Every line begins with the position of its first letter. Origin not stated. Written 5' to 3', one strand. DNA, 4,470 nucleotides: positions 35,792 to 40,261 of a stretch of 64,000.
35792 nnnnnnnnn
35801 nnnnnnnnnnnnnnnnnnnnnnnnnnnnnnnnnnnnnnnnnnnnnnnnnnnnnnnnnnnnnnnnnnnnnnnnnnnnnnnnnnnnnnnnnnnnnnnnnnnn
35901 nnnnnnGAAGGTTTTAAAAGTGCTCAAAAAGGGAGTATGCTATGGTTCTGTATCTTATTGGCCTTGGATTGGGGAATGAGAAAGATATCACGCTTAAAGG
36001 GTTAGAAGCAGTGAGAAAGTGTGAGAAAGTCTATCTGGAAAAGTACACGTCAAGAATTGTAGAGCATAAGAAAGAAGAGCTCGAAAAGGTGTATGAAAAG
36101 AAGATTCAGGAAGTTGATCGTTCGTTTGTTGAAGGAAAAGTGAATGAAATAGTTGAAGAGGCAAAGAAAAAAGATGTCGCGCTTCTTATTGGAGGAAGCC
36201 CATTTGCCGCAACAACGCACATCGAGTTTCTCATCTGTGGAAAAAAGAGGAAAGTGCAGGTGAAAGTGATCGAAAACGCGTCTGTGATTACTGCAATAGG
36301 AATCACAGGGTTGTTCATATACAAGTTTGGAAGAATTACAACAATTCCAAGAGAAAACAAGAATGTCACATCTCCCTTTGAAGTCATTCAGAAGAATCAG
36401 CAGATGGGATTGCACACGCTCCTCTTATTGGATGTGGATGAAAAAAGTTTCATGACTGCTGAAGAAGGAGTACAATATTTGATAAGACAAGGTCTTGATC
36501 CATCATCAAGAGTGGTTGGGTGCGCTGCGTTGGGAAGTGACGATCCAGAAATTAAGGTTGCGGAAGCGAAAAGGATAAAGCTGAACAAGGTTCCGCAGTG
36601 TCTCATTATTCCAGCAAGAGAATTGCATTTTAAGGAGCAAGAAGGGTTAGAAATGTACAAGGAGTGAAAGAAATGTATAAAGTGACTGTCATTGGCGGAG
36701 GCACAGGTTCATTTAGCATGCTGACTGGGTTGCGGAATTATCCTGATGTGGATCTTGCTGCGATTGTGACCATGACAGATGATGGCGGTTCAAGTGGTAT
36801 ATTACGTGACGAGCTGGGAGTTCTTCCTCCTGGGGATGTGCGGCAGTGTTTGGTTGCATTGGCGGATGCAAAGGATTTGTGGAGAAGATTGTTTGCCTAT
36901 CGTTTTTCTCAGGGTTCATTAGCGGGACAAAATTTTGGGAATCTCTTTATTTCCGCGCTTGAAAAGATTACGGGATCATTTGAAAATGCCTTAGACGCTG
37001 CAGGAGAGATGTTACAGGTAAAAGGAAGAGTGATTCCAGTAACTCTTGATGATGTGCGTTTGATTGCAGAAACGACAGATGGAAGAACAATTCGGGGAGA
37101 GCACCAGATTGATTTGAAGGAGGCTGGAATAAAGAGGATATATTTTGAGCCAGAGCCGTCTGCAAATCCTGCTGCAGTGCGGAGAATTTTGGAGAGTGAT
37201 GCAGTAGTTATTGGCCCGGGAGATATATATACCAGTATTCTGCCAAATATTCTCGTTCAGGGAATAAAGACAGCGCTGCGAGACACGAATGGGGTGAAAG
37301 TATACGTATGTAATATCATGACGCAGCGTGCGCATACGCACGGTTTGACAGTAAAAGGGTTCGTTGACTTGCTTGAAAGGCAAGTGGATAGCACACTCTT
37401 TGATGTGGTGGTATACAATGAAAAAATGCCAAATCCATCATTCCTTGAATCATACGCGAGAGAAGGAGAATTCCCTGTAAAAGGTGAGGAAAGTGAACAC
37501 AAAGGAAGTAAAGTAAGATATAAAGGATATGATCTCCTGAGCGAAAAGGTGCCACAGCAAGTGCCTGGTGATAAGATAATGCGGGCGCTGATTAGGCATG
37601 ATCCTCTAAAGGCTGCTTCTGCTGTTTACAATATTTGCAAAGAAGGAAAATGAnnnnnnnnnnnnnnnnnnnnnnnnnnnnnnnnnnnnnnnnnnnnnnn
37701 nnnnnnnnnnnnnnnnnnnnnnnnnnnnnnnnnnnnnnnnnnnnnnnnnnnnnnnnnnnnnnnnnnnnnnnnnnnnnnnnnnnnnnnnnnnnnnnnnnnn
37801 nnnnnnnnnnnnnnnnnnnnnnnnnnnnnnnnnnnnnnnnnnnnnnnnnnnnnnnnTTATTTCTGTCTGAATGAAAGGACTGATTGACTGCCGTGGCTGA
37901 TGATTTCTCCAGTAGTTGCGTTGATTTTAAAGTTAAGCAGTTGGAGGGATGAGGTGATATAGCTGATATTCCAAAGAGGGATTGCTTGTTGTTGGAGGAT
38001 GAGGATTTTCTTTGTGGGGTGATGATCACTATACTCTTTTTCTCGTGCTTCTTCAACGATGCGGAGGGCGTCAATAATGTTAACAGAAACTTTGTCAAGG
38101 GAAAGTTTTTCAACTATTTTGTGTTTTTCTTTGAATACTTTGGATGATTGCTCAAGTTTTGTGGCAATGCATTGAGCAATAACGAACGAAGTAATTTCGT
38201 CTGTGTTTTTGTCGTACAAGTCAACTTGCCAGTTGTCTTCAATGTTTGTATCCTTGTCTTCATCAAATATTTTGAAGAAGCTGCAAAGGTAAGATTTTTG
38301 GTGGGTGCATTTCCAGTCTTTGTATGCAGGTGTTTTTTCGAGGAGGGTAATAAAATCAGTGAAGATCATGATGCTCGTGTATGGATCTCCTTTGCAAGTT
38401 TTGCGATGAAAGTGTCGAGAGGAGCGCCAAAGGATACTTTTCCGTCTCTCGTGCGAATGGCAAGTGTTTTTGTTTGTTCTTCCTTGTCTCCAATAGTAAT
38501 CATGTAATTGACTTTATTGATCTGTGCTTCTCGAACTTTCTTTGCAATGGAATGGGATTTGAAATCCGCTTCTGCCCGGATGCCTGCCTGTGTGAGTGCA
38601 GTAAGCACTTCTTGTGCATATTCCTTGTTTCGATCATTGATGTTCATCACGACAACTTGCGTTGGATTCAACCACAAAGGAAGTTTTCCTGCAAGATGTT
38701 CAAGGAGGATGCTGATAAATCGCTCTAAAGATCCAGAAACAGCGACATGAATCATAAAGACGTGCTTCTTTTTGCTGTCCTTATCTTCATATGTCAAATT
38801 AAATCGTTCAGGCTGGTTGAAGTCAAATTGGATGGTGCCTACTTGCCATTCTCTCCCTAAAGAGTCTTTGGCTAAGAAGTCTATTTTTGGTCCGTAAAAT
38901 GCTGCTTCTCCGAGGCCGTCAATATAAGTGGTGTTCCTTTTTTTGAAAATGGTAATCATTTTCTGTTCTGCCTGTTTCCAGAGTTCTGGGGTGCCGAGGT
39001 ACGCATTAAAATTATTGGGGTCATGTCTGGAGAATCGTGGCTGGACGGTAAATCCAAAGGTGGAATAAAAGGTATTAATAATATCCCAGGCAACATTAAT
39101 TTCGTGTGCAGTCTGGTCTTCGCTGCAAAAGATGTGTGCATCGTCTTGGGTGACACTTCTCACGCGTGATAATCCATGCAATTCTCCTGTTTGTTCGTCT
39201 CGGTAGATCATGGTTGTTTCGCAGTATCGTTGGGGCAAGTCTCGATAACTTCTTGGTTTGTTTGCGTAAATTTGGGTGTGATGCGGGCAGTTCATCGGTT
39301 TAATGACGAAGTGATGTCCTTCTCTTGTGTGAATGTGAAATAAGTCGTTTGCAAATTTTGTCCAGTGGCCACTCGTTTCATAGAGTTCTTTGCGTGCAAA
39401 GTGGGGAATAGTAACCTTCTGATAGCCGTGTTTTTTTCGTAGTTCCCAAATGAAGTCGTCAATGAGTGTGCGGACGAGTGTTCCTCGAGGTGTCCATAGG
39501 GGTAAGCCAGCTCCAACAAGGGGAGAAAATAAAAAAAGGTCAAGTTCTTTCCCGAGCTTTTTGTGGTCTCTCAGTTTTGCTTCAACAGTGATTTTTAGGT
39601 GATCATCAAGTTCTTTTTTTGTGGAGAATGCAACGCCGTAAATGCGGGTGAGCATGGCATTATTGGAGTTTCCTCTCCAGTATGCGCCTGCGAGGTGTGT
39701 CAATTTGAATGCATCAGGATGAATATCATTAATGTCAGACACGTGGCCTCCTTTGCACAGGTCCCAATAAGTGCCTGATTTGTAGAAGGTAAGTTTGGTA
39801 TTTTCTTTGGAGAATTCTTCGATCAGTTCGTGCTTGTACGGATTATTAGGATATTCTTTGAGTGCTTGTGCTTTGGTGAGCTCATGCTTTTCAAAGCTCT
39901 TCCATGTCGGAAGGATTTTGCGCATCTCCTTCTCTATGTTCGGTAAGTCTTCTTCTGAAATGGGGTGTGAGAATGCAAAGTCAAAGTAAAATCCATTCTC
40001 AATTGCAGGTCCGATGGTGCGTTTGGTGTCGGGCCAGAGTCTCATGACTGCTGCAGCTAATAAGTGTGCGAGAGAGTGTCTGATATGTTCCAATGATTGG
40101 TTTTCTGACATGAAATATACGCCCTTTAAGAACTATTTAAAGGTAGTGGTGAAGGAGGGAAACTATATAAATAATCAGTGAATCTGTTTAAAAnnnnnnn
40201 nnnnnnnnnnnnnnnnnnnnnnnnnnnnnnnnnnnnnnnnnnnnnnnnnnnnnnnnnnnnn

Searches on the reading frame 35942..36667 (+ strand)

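Call 17: search_protein_families(library=pfam, proteins=[window:35942-36667:+], max_evalue=0.001)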
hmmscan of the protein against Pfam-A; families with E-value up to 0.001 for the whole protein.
window:35942-36667:+ (241 aa): 1 family
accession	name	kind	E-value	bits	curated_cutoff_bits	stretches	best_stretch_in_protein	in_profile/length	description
PF00590.25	TP_methylase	-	8.8e-19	68.7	27.8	1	3-209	2-208/212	Tetrapyrrole (Corrin/Porphyrin) Methylases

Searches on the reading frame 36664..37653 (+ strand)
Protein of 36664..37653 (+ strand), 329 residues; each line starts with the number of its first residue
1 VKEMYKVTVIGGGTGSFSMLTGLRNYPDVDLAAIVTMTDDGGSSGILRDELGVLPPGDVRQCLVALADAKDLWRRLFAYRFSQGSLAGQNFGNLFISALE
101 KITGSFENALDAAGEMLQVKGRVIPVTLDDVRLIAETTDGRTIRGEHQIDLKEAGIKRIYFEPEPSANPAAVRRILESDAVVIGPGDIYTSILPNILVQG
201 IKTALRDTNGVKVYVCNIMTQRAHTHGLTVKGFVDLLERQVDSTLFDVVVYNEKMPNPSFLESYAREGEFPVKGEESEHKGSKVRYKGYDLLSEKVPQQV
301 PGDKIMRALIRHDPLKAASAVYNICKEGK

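Call 17: search_protein_families(library=pfam, proteins=[window:36664-37653:+], max_evalue=0.001)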
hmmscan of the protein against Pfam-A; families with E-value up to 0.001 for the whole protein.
window:36664-37653:+ (329 aa): 1 family
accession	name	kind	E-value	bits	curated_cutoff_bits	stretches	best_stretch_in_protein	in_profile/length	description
PF01933.23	CofD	-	5.8e-92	308.4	30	1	7-283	1-281/290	2-phospho-L-lactate transferase CofD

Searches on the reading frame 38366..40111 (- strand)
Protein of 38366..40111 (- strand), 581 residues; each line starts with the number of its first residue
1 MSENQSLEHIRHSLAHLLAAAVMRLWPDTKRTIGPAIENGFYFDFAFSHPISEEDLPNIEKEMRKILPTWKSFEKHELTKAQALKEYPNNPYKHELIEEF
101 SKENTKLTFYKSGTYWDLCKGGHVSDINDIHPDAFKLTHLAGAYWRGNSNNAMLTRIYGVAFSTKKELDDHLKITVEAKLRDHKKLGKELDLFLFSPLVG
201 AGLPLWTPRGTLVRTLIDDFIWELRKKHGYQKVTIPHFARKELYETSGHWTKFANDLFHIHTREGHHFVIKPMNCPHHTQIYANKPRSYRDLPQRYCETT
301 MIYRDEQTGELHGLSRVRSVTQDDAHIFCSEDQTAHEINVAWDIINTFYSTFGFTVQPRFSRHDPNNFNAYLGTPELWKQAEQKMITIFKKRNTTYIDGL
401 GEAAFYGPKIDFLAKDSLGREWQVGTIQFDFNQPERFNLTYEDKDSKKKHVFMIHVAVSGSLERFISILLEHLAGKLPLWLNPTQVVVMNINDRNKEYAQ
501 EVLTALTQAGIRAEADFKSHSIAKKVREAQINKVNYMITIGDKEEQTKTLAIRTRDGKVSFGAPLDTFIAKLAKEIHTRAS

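Call 17: search_protein_families(library=pfam, proteins=[window:38366-40111:-], max_evalue=0.001)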
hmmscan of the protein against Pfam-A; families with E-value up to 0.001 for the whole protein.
window:38366-40111:- (581 aa): 3 families
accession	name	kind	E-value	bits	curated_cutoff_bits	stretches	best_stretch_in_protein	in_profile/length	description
PF00587.30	tRNA-synt_2b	-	8.3e-45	153.5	29.3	1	259-472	2-178/179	tRNA synthetase class II core domain (G, H, P, S and T)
PF03129.25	HGTP_anticodon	-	9e-20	71.1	21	1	485-574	1-93/94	Anticodon binding domain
PF07973.19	tRNA_SAD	-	1.6e-09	38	24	1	108-158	2-44/44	Threonyl and Alanyl tRNA synthetase second additional domain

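Call 30: search_protein_families(library=ncbifam, proteins=[window:38366-40111:-], max_evalue=0.00001)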
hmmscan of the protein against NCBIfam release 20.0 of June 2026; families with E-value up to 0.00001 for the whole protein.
window:38366-40111:- (581 aa): 11 families
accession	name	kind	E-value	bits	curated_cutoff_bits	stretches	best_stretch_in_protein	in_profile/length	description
TIGR00418.1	thrS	equivalog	2.5e-195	650.6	383.65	1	11-575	1-564/565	threonine--tRNA ligase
NF003068.0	PRK03991.1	equivalog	7e-64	216.2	484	1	177-577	193-593/613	threonine--tRNA ligase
NF006625.0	PRK09194.1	equivalog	3.8e-22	78.9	558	1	199-335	35-170/559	proline--tRNA ligase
NF008979.1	PRK12325.1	exception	1.8e-19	69.9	550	1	200-337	36-172/437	proline--tRNA ligase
TIGR00409.1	proS_fam_II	equivalog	5.7e-18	65.1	306.7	1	199-337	35-172/568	proline--tRNA ligase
TIGR00408.1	proS_fam_I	equivalog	2e-17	63.2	437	2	432-576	230-381/475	proline--tRNA ligase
TIGR00442.1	hisS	equivalog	2.5e-16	59.7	286.75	1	461-554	304-395/406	histidine--tRNA ligase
NF011500.0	PRK14938.1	equivalog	3.8e-11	42.6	362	1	471-556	262-347/387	Ser-tRNA(Thr) hydrolase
TIGR00389.1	glyS_dimeric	equivalog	2.6e-08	32.9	243.3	0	476-560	464-549/565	glycine--tRNA ligase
TIGR00414.1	serS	equivalog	3.7e-08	32.8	301.65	1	176-329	135-291/418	serine--tRNA ligase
NF003211.1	PRK04173.1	equivalog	3.9e-08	32.6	312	0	476-557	357-439/454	glycine--tRNA ligase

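Call 43: find_related_loci(query=window:38366-40111:-, collection=genome_contigs, flank=10000)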
Query window:38366-40111:- (581 aa) in genome_contigs; peptide patterns used: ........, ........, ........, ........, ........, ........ (x = any residue, [..] = any of these).
102 stretches matched a pattern; 10 encode a relative of the query (tblastn E <= 1e-3); 10 distinct loci.
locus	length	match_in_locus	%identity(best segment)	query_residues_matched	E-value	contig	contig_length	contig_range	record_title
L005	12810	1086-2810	53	6-576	0e+0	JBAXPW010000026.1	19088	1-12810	MAG: Candidatus Roizmanbacteria bacterium isolate ELA541 MAG541_26, whole genome shotgun sequence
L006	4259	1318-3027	55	8-579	0e+0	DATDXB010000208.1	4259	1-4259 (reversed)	MAG TPA_asm: Candidatus Nanoarchaeia archaeon isolate SMAG_U8127 k141_1701686, whole genome shotgun sequence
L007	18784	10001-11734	53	4-580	0e+0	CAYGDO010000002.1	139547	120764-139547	MAG TPA_asm: uncultured Candidatus Saccharibacteria bacterium isolate ERP113451_co1_61 genome assembly, contig: NODE_41_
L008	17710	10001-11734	53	4-580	0e+0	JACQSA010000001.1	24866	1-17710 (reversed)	MAG: Candidatus Uhrbacteria bacterium isolate NC_groundwater_1373_Ag_S-0.2um_44_41 S_p2_S4_coassembly_k141_1531, whole g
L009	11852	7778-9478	54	11-579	0e+0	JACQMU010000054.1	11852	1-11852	MAG: Candidatus Woesearchaeota archaeon isolate NC_groundwater_1237_Ag_S-0.1um_39_34 S_p1_S3_coassembly_k141_764244, who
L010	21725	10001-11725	47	7-576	3e-174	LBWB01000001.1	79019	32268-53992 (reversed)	MAG: Candidatus Woesebacteria bacterium GW2011_GWB1_39_12 UT24_C0001, whole genome shotgun sequence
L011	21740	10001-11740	48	1-580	7e-174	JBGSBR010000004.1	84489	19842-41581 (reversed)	MAG: Weeksellaceae bacterium isolate NCIPD_CMAR_MAG_22 NODE_4_length_84489_cov_8.416007, whole genome shotgun sequence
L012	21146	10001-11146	56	179-557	4e-146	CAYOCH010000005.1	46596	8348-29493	MAG TPA_asm: uncultured Candidatus Saccharibacteria bacterium isolate SRP093762_co1_108 genome assembly, contig: NODE_49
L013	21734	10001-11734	56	6-580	0e+0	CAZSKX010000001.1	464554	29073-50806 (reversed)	MAG TPA_asm: uncultured Candidatus Saccharibacteria bacterium isolate SRP319275_co1_146 genome assembly, contig: NODE_2_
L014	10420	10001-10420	67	5-144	7e-56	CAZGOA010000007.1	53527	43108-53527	MAG TPA_asm: uncultured Gammaproteobacteria bacterium isolate binchicken_co277_142 genome assembly, contig: NODE_1178_le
